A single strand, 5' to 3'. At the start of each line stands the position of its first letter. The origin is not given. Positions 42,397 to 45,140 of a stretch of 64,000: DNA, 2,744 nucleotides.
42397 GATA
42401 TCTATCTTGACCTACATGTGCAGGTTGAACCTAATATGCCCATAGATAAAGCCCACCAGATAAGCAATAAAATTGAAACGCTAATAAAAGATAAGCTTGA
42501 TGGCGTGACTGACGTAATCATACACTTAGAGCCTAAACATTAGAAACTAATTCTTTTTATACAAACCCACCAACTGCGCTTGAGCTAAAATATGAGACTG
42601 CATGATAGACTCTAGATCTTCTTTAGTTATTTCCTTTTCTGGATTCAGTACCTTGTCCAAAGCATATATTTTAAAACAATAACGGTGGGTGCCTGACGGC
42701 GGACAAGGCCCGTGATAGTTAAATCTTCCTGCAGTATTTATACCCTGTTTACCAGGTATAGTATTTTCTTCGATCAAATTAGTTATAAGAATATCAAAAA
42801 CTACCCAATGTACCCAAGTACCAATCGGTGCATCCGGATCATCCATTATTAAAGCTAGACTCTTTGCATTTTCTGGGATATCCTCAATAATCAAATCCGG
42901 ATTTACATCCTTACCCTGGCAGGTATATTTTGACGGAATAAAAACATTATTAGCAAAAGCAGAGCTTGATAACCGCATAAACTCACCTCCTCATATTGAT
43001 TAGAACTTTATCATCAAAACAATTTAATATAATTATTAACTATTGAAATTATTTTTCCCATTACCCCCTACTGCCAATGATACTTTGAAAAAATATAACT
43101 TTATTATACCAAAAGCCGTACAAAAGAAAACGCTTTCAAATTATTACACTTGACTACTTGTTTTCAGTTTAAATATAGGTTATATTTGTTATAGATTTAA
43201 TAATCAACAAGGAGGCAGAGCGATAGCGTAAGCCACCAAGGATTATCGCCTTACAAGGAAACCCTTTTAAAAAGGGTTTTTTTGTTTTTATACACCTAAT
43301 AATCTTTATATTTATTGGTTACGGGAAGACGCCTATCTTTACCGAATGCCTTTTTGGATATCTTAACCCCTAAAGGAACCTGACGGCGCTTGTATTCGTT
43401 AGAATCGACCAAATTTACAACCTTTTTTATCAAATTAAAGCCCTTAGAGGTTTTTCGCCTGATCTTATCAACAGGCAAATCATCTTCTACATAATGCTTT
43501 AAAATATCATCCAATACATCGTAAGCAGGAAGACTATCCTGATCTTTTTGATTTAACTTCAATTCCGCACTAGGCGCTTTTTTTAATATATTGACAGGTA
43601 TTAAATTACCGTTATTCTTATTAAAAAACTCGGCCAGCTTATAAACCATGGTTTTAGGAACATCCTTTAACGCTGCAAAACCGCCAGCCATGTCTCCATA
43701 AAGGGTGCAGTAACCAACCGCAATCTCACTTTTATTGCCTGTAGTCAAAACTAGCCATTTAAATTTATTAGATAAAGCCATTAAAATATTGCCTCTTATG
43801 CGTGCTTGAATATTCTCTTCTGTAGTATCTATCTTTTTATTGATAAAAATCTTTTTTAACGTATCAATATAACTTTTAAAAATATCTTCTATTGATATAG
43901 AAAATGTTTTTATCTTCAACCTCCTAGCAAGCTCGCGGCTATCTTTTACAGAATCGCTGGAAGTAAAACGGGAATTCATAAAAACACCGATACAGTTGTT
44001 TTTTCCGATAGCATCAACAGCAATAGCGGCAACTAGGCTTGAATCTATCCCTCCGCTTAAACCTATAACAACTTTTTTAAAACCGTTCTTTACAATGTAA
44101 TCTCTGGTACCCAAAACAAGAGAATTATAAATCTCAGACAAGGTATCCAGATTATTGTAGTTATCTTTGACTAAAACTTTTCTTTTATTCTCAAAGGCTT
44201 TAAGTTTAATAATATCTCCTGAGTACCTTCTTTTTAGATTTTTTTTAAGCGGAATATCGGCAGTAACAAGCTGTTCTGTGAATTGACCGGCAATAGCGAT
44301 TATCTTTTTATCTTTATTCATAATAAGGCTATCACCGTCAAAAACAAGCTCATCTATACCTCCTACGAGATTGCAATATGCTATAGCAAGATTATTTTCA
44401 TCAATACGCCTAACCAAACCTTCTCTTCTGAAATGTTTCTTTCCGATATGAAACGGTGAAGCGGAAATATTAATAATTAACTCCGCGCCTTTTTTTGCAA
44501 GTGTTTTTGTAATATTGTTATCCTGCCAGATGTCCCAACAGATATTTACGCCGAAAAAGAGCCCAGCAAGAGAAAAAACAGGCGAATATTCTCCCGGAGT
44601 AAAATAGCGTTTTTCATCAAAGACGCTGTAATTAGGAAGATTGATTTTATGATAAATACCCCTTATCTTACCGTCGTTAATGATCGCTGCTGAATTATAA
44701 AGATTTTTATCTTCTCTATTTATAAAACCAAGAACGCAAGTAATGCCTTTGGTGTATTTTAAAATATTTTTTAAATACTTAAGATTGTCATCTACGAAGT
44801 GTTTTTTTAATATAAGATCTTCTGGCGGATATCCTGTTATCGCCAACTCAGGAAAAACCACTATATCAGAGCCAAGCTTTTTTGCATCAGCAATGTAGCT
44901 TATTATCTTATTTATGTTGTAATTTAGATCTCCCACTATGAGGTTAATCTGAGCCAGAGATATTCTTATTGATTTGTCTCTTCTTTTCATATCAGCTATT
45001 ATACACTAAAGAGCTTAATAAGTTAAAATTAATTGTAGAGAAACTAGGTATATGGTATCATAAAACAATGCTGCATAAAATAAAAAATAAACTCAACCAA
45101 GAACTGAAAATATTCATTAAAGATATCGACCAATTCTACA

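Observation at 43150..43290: Orphan promoter-to-terminator unit encoding a ~100-nt RNA with three (A)CAAGGA motifs (CsrA/RsmA-sponge-like)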

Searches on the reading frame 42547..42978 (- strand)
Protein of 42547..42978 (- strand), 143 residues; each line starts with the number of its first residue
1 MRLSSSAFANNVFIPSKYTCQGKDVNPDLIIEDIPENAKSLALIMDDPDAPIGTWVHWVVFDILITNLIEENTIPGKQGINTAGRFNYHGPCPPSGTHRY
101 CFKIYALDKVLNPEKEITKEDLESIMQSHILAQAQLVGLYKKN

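Call 43: search_protein_families(library=pfam, proteins=[window:42547-42978:-], max_evalue=0.01)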
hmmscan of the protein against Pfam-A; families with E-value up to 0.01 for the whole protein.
window:42547-42978:- (143 aa): 1 family
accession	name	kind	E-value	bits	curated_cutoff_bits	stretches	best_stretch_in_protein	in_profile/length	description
PF01161.25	PBP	-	2.7e-38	131.8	24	1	14-140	2-135/135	Phosphatidylethanolamine-binding protein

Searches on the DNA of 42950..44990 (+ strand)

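Call 4: search_rna_families(source=window, start=42950, end=43350, threshold=evalue, max_evalue=10, show_alignments=3)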
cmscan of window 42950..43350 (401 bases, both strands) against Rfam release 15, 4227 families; matches with E-value up to 10: 10.
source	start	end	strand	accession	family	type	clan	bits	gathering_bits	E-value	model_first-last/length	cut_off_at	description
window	43179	43287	+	RF02713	MCS4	Gene; sRNA;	-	28.1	56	0.043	1-123/123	no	Mycoplasma sRNA MCS4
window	43150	43290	+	RF02969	DUF3800-I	Gene; sRNA;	-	24.4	44.2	0.13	1-115/115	no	DUF3800-I RNA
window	43253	43300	+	RF01096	PK-HAV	Cis-reg;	-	21.9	50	2.5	1-56/56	no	HepA virus 3'-terminal pseudoknot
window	43245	43282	+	RF02438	SpF51_sRNA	Gene; sRNA;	-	17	50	1.6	1-45/45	no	Streptococcus sRNA SpF51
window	43257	43293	-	RF01376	CRISPR-DR63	Gene; CRISPR;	CL00015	17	37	5.6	1-37/37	no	CRISPR RNA direct repeat element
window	43210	43287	+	RF02435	SpF41_sRNA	Gene; sRNA;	-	16.5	52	5.5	1-105/105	no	Streptococcus sRNA SpF41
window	43237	43340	+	RF01770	rimP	Cis-reg; leader;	-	15.4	47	6.6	1-102/102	no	Gammaprotebacteria rimP leader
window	43241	43290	+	RF00697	mir-186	Gene; miRNA;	-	14.3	70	8.2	1-82/82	no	mir-186 microRNA precursor family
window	43256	43296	-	RF02438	SpF51_sRNA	Gene; sRNA;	-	14.2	50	7.4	1-45/45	no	Streptococcus sRNA SpF51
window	43038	43141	-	RF01264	snR83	Gene; snRNA; snoRNA; HACA-box;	CL00023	12.1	75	2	1-308/308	no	Small nucleolar RNA snR83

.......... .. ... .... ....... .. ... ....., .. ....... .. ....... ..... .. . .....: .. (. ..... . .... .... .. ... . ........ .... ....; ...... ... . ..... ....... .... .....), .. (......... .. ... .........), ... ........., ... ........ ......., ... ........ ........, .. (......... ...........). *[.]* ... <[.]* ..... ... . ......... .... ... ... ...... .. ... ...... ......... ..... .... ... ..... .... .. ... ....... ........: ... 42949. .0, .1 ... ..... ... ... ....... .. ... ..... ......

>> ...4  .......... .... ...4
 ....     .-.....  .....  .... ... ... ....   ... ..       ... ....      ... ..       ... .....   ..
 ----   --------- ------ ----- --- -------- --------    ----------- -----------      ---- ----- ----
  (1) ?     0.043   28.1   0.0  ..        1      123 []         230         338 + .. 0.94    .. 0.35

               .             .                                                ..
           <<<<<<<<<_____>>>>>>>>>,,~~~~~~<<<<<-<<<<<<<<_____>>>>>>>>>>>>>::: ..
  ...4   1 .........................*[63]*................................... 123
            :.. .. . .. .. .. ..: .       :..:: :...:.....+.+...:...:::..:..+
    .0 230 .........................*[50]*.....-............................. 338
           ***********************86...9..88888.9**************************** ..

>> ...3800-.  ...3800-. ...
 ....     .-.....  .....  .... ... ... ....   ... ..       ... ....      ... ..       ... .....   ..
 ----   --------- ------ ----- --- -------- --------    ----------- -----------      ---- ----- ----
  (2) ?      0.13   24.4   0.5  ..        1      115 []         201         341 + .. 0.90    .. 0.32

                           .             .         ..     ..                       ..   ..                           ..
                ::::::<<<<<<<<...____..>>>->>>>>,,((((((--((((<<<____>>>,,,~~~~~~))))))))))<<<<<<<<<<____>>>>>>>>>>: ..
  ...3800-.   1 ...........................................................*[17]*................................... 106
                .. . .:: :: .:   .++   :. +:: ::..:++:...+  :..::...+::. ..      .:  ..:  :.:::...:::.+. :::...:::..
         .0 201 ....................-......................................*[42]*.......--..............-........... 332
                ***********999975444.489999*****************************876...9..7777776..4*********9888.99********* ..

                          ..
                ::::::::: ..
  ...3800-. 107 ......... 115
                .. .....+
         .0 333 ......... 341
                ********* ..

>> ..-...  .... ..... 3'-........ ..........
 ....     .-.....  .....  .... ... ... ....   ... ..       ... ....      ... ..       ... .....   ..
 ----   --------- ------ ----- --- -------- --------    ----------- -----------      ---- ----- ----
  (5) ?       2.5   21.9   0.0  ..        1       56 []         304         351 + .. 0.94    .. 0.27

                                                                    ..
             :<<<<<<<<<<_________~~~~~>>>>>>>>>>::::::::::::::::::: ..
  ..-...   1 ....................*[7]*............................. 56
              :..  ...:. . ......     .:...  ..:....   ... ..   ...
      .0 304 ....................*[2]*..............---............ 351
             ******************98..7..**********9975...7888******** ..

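Call 44: build_rna_model(alignment_id=A2, structure=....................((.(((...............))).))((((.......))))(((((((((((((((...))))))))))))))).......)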
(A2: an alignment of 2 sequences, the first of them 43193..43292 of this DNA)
Model R1 built from alignment A2 (2 sequences, 102 columns); structure: as given.
model positions 102; base pairs 24; branch points 2; effective number of sequences 0.94; information 0.59 bits per position. Calibrated on 0.2 Mb of random sequence (short: E-values are rough).
structure used (alignment columns):
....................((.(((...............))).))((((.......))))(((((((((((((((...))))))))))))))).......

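Call 45: search_with_rna_model(model_id=R1, source=window, filters=off, max_evalue=10)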
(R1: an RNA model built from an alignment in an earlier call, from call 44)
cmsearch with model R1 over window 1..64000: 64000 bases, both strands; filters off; matches with E-value up to 10: 33.
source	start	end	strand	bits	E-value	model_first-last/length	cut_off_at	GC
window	43191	43292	+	122.8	2.3e-33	1-102/102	no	0.35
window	43253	43285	-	23.8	0.00031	63-95/102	no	0.3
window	19293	19365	-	19.4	0.0062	1-102/102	no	0.25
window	48730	48790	-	16.3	0.051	1-102/102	no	0.23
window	19279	19338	+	14.8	0.13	1-102/102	no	0.27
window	48717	48776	+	13.5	0.33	1-102/102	no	0.3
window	42468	42561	+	13.1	0.42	1-102/102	no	0.3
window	32651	32735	-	13.1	0.43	1-102/102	no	0.33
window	5171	5281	-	13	0.45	1-102/102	no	0.36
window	43119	43177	-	12.8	0.52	1-102/102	no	0.24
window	15396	15493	+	12.6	0.59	1-102/102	no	0.33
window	15733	15759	+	12.5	0.63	1-102/102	no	0.15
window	35794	35879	-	11.3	1.5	1-102/102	no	0.3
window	35751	35840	+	10.9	1.9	1-102/102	no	0.29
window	44706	44768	-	10.9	1.9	1-102/102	no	0.25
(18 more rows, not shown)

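Call 46: search_with_rna_model(model_id=R1, sources=[L006, L007, L008, L009, L010, L011, L012, L013, L014, L015, L016, L017, L018, L019, L020, L035], filters=default, max_evalue=10)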
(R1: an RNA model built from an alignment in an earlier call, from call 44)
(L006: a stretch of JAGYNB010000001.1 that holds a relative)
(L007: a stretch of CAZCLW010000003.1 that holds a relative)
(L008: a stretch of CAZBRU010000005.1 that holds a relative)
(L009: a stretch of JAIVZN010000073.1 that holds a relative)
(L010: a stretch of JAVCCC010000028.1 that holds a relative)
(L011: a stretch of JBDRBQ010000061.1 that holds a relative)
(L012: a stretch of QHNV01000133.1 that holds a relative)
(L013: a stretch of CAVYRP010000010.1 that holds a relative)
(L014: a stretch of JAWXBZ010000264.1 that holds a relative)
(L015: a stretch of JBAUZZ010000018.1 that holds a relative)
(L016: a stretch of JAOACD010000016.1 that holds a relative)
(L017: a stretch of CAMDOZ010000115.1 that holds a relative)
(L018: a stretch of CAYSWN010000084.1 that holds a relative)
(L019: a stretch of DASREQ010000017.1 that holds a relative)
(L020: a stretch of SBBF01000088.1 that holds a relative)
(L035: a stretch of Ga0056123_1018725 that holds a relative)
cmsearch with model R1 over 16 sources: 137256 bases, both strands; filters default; matches with E-value up to 10: 3.
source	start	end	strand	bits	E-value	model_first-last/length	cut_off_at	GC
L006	5701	5802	-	126.8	3.5e-34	1-102/102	no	0.34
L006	5660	5747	+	32.7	1.6e-06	1-102/102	no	0.28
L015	7182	7267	+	20.1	0.0083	1-102/102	no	0.48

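Call 67: search_rna_families(source=L006, start=5650, end=6050, threshold=evalue, max_evalue=10)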
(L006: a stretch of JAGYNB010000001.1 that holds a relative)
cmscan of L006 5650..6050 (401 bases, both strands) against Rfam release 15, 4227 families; matches with E-value up to 10: 17.
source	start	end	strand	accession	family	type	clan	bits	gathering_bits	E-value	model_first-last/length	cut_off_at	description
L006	5704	5872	-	RF02053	STnc430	Gene; sRNA;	-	24.9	47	0.077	1-162/162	no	Enterobacterial sRNA STnc430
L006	5711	5748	-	RF02438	SpF51_sRNA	Gene; sRNA;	-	22.2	50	0.09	1-45/45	no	Streptococcus sRNA SpF51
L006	5691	5740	-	RF01096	PK-HAV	Cis-reg;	-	21.8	50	2.6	1-56/56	no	HepA virus 3'-terminal pseudoknot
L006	5691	5737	+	RF02438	SpF51_sRNA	Gene; sRNA;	-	21.6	50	0.13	1-45/45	no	Streptococcus sRNA SpF51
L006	5706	5755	-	RF02713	MCS4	Gene; sRNA;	-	21.6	56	0.77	1-123/123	no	Mycoplasma sRNA MCS4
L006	5708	5774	-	RF02891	AgrB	Gene; antisense;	-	21.4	40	0.26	1-84/84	no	ArsR-gov region gene B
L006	5710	5810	-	RF02766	Ysr49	Gene; sRNA;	-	20.5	95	0.096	1-124/124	no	Yersinia sRNA 49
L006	5679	5789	+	RF01770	rimP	Cis-reg; leader;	-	18.6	47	1.4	1-102/102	no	Gammaprotebacteria rimP leader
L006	5665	5744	+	RF02059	STnc50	Gene; sRNA;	-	18.5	55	1.5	1-84/84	no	Salmonella enterica sRNA STnc40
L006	5708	5740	-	RF03912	mir-4659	Gene; miRNA;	-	18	92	0.69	21-53/73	no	mir-4659 microRNA precursor family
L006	5701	5775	-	RF02362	Yfr10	Gene; sRNA;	-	16.7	43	7.3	1-78/78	no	Cyanobacterial functional RNA 10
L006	5702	5817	-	RF02065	STnc340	Gene; sRNA;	-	16.4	80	8.5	1-130/130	no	Enterobacterial sRNA STnc340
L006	5707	5842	-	RF00515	PyrR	Cis-reg;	-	16.2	54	9.6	1-115/115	no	PyrR binding site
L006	5891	5926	-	RF00151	SNORD58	Gene; snRNA; snoRNA; CD-box;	CL00064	13.7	42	5.7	23-60/65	no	Small nucleolar RNA SNORD58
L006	5870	5907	+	RF00039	DicF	Gene; antisense;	-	13.1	48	3.8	1-52/52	no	DicF RNA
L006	5650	5756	+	RF02590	Spy1186876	Gene; sRNA;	-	10.6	208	7.2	122-243/243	5'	S. pyogenes small RNA 1186876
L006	5705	5914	-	RF01402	STnc150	Gene; sRNA;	-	10.4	60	7.2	1-267/267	no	STnc150 Hfq binding RNA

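Call 69: search_dna_similar(query=window:43150-43295:+, collection=plasmids, mode=distant, max_evalue=0.01, max_rows=5)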
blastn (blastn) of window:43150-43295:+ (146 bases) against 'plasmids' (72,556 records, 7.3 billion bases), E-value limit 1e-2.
No match.

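Call 70: search_dna_similar(query=window:43150-43295:+, collection=phages, mode=distant, max_evalue=0.01, max_rows=5)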
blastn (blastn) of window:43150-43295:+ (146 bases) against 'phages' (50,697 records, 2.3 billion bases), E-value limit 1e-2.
Records with a match: 1; places in all: 1; records where one place covers at least 80% of the query: 0.
Best place of each record, by identity: 80-90% 1.
By first word of the organism name: Clostridioides 1.
By host as written in the record: Clostridioides sp. ES-S-0173-01 1.
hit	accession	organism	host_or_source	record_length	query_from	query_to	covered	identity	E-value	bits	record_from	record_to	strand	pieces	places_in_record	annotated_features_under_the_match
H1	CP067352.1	Clostridioides phage ES-S-0173-01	Clostridioides sp. ES-S-0173-01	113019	7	51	31%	87.0%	2e-5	54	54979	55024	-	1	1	record has no annotation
